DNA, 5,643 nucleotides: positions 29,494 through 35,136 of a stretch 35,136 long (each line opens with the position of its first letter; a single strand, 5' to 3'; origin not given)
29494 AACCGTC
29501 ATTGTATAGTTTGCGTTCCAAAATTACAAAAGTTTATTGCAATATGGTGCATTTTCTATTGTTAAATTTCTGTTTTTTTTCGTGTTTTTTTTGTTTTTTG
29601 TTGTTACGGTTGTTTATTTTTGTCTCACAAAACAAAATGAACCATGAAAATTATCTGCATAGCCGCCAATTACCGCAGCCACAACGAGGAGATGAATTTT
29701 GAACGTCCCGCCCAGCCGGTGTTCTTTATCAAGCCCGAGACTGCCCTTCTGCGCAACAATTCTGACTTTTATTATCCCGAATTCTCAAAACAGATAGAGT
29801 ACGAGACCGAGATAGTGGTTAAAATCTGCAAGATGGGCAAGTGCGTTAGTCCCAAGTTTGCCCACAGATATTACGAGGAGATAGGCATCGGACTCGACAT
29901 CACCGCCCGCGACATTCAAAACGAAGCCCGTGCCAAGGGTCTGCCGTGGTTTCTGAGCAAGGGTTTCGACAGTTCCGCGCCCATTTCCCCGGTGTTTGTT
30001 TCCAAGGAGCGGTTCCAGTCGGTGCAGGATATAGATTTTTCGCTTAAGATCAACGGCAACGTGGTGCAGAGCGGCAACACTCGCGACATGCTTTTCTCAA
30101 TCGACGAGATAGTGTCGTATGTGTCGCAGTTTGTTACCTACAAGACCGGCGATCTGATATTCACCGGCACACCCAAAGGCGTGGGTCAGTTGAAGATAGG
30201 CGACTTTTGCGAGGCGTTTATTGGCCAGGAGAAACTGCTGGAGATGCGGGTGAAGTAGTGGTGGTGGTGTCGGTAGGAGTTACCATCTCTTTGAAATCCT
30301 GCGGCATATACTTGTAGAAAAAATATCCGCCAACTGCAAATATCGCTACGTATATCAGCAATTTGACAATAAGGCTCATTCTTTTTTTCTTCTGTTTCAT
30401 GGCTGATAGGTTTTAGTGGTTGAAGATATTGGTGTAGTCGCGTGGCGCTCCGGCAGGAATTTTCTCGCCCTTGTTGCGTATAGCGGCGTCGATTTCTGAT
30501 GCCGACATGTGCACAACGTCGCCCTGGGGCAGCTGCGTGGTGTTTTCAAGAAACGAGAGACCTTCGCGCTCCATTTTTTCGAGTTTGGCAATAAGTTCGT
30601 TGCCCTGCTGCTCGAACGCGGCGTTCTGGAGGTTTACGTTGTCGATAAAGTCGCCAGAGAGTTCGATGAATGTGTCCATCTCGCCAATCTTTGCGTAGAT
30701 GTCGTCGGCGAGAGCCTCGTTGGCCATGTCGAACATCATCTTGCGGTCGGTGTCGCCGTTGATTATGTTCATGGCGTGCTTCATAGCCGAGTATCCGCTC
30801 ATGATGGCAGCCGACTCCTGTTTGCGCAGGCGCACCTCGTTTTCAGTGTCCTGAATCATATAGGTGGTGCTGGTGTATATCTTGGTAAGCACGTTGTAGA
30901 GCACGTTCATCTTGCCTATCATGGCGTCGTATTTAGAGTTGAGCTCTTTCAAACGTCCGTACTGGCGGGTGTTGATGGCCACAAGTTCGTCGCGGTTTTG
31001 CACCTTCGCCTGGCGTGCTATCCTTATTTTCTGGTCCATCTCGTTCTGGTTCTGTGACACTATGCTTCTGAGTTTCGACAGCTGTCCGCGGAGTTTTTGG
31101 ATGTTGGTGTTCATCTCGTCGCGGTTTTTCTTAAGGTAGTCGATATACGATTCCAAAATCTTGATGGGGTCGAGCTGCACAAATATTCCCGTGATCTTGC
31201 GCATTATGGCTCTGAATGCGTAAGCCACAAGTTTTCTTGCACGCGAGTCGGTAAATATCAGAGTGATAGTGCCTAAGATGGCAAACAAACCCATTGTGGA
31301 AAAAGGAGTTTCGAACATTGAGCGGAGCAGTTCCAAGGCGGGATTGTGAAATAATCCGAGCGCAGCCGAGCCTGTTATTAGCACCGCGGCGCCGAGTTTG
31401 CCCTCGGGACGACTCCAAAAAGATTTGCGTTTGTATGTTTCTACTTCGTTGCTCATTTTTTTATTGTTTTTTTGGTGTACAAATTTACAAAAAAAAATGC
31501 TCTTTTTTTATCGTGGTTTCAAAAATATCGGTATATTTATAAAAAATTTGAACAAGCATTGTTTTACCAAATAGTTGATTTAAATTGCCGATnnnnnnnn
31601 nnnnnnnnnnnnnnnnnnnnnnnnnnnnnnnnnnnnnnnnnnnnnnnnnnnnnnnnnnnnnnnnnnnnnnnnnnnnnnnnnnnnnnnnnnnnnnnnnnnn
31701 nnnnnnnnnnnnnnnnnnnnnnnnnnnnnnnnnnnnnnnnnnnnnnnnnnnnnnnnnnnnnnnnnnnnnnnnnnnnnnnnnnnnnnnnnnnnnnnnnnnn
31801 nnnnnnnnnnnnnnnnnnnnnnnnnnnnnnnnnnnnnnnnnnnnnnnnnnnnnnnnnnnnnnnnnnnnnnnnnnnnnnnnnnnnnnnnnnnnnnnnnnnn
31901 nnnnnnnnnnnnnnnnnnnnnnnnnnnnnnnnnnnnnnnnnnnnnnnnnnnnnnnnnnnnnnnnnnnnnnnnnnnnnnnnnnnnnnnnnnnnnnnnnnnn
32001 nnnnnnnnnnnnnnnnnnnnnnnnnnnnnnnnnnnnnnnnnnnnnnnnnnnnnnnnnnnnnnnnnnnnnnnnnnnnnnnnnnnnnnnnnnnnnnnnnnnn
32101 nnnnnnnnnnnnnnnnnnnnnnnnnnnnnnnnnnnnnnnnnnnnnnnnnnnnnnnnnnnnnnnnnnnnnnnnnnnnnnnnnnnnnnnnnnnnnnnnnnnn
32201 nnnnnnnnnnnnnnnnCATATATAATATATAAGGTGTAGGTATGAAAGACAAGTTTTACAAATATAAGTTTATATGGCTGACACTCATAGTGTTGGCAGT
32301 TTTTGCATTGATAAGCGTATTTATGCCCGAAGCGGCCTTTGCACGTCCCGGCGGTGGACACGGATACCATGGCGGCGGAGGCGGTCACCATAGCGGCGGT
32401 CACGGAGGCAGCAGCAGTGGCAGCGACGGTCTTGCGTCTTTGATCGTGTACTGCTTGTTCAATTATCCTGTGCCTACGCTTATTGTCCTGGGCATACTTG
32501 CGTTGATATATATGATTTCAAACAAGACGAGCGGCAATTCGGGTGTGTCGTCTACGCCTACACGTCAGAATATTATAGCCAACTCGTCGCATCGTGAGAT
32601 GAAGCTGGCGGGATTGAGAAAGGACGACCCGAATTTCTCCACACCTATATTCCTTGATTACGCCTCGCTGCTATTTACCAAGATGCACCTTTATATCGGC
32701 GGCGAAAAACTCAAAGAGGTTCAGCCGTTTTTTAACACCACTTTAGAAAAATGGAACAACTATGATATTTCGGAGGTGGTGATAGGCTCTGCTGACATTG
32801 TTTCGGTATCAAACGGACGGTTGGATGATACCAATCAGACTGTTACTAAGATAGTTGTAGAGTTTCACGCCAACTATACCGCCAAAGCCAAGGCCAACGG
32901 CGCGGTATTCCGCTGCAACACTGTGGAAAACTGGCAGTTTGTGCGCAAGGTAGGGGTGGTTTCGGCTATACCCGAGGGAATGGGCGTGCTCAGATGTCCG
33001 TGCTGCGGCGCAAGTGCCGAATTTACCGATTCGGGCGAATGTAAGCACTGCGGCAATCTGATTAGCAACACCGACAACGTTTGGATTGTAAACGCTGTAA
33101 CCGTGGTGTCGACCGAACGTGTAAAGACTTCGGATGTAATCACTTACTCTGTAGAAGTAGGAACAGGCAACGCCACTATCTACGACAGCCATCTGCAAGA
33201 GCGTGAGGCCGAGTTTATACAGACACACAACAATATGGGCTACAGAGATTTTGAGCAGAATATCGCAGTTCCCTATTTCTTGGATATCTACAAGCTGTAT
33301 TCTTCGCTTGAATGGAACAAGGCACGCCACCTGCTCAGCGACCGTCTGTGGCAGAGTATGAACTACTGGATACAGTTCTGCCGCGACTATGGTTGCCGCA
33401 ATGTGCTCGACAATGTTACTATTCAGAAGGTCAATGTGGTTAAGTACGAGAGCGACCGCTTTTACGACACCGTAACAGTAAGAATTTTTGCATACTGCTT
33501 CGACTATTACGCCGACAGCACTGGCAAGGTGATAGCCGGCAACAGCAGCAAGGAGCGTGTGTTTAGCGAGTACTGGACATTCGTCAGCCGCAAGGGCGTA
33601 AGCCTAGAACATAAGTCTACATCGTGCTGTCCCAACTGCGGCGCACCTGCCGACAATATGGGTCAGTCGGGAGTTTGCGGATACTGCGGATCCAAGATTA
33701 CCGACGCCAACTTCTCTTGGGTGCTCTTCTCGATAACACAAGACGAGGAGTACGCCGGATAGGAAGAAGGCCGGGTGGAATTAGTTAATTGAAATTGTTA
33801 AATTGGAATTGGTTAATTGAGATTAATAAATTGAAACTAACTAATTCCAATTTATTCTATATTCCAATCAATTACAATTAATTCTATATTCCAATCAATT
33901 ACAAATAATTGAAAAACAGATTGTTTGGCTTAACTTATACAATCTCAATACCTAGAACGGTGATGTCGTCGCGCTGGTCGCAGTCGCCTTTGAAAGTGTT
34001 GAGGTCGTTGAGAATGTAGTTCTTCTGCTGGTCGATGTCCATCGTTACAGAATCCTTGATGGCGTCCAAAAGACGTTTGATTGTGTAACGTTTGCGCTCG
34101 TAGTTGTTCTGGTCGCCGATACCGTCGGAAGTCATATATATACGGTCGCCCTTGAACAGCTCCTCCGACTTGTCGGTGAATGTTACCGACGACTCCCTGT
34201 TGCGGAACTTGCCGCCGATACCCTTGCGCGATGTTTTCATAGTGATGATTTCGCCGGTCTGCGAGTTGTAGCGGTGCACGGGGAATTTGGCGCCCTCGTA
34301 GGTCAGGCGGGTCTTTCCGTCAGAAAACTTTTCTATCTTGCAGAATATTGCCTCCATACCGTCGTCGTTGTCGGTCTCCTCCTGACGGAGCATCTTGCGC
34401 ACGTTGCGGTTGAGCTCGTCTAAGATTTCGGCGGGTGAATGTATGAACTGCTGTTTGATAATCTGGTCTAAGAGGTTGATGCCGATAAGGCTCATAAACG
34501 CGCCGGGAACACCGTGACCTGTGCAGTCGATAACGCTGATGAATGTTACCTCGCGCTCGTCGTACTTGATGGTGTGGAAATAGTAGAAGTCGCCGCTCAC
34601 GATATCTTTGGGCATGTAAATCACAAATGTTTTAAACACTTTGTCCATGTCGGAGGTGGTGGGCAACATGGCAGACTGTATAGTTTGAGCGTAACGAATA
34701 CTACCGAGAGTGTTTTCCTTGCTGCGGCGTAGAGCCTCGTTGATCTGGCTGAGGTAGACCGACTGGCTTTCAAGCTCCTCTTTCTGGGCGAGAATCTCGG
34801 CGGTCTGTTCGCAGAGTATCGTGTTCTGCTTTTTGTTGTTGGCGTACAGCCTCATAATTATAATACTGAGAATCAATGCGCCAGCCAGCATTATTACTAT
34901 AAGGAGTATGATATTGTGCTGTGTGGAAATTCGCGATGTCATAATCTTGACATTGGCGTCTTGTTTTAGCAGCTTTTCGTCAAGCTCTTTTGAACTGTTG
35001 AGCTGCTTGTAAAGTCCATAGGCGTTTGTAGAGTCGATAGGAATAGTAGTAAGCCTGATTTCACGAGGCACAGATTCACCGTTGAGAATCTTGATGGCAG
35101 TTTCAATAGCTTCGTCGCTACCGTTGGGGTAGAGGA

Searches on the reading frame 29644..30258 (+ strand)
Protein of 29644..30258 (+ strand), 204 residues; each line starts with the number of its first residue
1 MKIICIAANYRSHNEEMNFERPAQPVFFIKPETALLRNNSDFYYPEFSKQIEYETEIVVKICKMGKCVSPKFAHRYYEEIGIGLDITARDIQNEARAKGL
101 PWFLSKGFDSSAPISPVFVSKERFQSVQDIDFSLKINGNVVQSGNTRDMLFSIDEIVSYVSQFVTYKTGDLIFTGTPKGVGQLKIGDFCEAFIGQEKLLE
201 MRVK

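Call 7: search_protein_families(library=pfam, proteins=[window:29644-30258:+], max_evalue=0.001)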
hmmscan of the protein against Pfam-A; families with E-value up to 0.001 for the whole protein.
window:29644-30258:+ (204 aa): 1 family
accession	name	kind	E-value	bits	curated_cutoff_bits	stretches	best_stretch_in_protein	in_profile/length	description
PF01557.24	FAA_hydrolase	-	3.7e-51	174.3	23.9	1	2-195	1-205/214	Fumarylacetoacetate (FAA) hydrolase C-terminal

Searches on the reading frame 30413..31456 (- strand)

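Call 7: search_protein_families(library=pfam, proteins=[window:30413-31456:-], max_evalue=0.001)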
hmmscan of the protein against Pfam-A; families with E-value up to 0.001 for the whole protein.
window:30413-31456:- (347 aa): 2 families
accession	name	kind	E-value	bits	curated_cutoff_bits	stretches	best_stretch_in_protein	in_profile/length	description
PF03961.19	FapA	-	7.3e-05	22.9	31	1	86-211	140-259/272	Flagellar Assembly Protein A beta solenoid domain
PF02996.22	Prefoldin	-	0.00085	19.7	23.2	0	98-139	79-120/120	Prefoldin subunit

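Call 97: search_protein_families(library=ncbifam, proteins=[window:30413-31456:-], max_evalue=0.001)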
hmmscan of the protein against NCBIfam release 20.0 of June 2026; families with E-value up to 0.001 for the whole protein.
window:30413-31456:- (347 aa): 1 family
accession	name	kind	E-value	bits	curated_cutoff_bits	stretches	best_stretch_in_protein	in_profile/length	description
TIGR02168.1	SMC_prok_B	equivalog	0.00039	18.3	567.35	1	103-308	281-488/1181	chromosome segregation protein SMC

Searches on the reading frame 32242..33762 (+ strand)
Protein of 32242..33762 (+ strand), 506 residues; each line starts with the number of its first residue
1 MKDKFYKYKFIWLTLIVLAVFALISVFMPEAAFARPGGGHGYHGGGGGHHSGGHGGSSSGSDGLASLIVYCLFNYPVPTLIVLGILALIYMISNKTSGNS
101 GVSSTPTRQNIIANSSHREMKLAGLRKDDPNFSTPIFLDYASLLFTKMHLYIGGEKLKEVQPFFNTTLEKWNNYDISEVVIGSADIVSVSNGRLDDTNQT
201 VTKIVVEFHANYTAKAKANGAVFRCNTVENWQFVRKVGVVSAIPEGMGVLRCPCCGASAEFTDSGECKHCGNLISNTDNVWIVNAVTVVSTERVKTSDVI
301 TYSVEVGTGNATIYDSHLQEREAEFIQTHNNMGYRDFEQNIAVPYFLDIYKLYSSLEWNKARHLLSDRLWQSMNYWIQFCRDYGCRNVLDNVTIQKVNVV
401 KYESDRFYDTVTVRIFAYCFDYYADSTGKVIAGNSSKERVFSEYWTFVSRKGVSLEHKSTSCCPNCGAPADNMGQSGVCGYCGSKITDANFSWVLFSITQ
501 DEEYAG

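Call 7: search_protein_families(library=pfam, proteins=[window:32242-33762:+], max_evalue=0.001)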
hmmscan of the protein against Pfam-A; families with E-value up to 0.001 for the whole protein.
window:32242-33762:+ (506 aa): 1 family
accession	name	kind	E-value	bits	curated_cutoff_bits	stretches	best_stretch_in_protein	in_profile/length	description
PF04280.21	Tim44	-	1.3e-13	51.7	29.6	1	345-448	27-130/147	Tim44-like domain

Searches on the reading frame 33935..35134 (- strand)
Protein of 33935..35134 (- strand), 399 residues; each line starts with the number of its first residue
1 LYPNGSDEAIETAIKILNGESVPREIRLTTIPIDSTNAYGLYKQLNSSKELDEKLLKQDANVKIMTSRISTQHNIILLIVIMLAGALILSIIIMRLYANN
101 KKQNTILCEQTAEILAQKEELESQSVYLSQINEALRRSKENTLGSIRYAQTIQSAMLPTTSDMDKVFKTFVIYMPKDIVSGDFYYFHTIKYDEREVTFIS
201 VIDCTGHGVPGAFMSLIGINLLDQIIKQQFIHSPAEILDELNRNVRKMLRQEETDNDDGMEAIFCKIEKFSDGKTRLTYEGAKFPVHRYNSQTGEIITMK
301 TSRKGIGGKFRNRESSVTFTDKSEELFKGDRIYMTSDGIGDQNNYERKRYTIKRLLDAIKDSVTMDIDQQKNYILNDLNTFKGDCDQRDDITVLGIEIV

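Call 71: search_protein_families(library=pfam, proteins=[window:33935-35134:-], max_evalue=0.0001)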
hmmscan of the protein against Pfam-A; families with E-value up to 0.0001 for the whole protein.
window:33935-35134:- (399 aa): 1 family
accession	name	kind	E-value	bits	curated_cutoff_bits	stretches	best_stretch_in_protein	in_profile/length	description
PF07228.17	SpoIIE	-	8.6e-21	75.2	25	1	197-397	5-190/192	Stage II sporulation protein E (SpoIIE)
